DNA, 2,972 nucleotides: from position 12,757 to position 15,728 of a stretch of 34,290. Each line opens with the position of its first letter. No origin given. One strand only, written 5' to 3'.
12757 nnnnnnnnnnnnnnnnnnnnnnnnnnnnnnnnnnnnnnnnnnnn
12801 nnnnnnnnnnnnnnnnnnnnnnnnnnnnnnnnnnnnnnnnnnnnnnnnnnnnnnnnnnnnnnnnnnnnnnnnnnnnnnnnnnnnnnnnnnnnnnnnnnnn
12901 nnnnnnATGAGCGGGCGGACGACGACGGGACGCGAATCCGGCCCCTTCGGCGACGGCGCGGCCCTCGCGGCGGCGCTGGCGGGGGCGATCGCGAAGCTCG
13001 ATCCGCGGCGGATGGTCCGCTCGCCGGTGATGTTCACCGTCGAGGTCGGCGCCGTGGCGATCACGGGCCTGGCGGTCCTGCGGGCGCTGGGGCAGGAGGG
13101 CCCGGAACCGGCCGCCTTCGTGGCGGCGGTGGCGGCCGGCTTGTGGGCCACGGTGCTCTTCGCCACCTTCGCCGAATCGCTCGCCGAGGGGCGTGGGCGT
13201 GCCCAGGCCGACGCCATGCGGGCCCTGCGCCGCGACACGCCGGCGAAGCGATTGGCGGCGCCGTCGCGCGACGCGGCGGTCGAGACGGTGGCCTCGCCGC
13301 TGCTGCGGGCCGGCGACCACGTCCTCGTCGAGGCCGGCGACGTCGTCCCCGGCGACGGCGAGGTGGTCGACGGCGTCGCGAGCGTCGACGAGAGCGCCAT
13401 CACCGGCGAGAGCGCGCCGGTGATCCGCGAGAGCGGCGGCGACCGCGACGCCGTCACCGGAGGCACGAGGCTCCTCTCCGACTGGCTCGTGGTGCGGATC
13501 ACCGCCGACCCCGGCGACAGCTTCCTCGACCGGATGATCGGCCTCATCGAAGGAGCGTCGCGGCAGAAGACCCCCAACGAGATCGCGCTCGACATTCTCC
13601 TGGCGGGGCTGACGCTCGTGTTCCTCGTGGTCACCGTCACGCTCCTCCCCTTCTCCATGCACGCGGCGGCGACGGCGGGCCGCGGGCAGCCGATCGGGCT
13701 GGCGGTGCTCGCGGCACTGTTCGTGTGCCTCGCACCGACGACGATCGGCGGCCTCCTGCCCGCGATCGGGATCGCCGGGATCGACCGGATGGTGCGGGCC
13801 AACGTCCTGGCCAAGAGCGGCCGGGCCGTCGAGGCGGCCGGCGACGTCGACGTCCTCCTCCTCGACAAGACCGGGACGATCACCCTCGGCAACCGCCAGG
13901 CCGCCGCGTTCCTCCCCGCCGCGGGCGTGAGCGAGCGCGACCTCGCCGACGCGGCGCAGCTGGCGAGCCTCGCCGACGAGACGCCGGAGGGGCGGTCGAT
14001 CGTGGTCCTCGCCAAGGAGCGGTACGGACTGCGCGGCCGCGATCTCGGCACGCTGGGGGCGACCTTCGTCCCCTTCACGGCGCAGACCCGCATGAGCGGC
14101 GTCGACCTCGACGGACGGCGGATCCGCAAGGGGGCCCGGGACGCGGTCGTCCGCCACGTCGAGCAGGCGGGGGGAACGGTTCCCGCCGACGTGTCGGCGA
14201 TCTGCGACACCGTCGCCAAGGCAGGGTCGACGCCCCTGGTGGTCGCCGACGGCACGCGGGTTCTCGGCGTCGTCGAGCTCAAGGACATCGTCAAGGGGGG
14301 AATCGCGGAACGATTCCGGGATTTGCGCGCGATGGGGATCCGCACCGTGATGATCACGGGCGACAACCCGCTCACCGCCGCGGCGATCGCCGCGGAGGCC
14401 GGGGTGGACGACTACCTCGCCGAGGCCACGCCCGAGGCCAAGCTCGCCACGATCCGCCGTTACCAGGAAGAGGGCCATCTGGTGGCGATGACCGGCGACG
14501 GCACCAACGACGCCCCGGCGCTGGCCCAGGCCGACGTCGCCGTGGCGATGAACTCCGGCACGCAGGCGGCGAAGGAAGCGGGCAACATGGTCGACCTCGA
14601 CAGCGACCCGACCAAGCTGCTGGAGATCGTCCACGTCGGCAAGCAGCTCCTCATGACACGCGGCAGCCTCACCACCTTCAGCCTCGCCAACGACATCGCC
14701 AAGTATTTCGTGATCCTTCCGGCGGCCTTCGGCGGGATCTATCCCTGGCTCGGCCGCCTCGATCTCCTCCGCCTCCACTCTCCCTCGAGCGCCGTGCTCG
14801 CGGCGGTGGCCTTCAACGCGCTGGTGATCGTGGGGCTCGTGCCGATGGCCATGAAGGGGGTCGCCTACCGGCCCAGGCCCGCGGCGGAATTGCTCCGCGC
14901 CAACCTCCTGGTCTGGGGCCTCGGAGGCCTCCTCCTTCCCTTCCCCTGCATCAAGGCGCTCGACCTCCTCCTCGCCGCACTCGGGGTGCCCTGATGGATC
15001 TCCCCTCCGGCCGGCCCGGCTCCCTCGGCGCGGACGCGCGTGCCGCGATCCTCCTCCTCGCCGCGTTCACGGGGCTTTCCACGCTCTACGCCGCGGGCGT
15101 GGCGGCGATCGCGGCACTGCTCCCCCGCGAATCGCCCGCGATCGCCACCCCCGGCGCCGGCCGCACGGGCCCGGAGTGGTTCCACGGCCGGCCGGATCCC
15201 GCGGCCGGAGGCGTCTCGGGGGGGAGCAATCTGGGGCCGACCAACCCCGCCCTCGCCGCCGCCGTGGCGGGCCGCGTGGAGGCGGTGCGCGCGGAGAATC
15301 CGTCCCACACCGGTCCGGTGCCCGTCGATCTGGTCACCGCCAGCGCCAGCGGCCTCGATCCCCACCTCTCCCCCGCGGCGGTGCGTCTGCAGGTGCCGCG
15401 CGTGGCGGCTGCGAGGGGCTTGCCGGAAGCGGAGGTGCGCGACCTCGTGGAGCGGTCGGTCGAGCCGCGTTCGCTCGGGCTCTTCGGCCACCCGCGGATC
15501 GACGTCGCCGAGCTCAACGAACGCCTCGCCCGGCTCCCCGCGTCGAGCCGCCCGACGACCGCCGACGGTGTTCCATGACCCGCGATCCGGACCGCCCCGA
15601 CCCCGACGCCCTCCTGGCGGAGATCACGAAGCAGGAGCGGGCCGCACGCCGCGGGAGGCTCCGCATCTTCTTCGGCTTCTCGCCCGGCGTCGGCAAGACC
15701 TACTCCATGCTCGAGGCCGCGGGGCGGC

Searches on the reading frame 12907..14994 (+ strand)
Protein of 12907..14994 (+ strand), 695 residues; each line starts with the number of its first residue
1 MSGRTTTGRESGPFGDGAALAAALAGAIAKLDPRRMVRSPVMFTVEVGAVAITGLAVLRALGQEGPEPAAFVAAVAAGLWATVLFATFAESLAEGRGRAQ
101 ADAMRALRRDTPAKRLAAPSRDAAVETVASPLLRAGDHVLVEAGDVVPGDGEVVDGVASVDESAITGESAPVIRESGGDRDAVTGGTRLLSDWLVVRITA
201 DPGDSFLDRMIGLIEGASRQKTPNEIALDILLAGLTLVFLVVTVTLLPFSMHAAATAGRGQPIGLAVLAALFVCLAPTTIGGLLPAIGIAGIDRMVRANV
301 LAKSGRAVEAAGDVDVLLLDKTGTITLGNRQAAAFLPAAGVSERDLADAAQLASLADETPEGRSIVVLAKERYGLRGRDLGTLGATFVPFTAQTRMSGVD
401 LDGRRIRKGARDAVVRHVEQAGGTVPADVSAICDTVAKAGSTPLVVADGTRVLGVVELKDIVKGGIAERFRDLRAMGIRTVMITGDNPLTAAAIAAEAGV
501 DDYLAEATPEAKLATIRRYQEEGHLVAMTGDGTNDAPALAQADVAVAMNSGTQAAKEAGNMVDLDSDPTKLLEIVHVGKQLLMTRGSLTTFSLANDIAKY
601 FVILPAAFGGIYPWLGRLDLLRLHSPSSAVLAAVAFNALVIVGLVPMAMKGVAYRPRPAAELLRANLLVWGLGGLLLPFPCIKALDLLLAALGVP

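Call 6: search_protein_families(library=pfam, proteins=[window:12907-14994:+], max_evalue=0.01)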
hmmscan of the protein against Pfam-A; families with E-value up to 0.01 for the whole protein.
window:12907-14994:+ (695 aa): 4 families
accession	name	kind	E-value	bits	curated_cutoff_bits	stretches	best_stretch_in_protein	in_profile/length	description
PF00122.25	E1-E2_ATPase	-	2.6e-30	105.7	28.1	1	121-297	11-180/181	E1-E2 ATPase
PF00702.32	Hydrolase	-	4e-28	99.5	26.4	1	314-543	1-191/191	haloacid dehalogenase-like hydrolase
PF12710.13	HAD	-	0.00021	22.2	27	1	452-539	76-188/189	haloacid dehalogenase-like hydrolase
PF08282.18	Hydrolase_3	-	0.0017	18.6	20.9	1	523-562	203-242/255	haloacid dehalogenase-like hydrolase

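Call 32: search_solved_structures(query=window:12907-14994:+, show_alignments=1, max_evalue=1e-50)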
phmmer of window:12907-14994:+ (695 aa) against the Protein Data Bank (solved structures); distinct sequences matched with E-value up to 1e-50: 5.
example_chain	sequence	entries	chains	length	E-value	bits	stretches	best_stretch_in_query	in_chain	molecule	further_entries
6hra_B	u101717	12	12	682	2.1e-280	935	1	20-693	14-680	Potassium-transporting ATPase ATP-binding subunit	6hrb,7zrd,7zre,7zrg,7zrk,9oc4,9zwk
5mrw_B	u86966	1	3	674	3e-280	934.4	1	21-693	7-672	Potassium-transporting ATPase ATP-binding subunit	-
7bgy_B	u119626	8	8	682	7e-280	933.2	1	20-693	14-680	Potassium-transporting ATPase ATP-binding subunit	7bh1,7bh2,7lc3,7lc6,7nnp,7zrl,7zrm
7nnl_B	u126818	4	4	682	8.4e-280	933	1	20-693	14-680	Potassium-transporting ATPase ATP-binding subunit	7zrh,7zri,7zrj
1svj_A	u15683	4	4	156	7.4e-53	183.2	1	328-464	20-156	Potassium-transporting ATPase B chain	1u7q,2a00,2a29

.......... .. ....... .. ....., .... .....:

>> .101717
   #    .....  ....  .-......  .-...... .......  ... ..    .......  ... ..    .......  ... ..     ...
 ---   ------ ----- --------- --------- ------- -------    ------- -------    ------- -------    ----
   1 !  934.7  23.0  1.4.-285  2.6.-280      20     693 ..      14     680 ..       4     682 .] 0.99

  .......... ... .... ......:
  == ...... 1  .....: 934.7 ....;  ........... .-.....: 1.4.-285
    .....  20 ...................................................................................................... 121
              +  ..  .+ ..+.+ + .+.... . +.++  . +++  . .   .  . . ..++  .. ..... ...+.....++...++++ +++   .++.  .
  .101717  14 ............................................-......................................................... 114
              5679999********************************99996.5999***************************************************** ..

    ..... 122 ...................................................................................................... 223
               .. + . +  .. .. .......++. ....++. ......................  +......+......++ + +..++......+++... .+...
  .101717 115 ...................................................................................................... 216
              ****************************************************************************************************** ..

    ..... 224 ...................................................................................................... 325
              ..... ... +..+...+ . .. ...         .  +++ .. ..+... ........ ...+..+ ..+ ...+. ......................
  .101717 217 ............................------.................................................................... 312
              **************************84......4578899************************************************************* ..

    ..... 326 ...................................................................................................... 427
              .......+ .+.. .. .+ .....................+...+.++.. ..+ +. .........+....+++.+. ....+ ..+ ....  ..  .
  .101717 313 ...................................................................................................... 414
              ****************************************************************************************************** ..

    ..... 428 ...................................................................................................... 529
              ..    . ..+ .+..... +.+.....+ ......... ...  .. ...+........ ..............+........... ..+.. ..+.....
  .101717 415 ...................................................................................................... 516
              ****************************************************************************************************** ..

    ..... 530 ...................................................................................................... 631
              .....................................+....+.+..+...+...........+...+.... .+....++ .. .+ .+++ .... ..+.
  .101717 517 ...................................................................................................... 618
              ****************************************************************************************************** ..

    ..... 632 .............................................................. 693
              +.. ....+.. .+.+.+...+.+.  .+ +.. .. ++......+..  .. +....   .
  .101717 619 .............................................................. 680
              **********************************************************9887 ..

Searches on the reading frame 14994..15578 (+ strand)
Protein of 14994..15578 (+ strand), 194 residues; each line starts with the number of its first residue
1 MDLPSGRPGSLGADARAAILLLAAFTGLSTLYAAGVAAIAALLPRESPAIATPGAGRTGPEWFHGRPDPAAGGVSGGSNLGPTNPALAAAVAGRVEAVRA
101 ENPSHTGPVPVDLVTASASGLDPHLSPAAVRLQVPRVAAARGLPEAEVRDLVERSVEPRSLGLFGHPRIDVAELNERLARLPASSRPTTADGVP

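Call 6: search_protein_families(library=pfam, proteins=[window:14994-15578:+], max_evalue=0.01)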
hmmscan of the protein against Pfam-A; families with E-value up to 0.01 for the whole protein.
window:14994-15578:+ (194 aa): 1 family
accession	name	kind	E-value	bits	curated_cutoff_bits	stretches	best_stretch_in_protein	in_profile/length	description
PF02669.20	KdpC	-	5.8e-43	147.2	24.1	1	54-178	53-180/182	K+-transporting ATPase, c chain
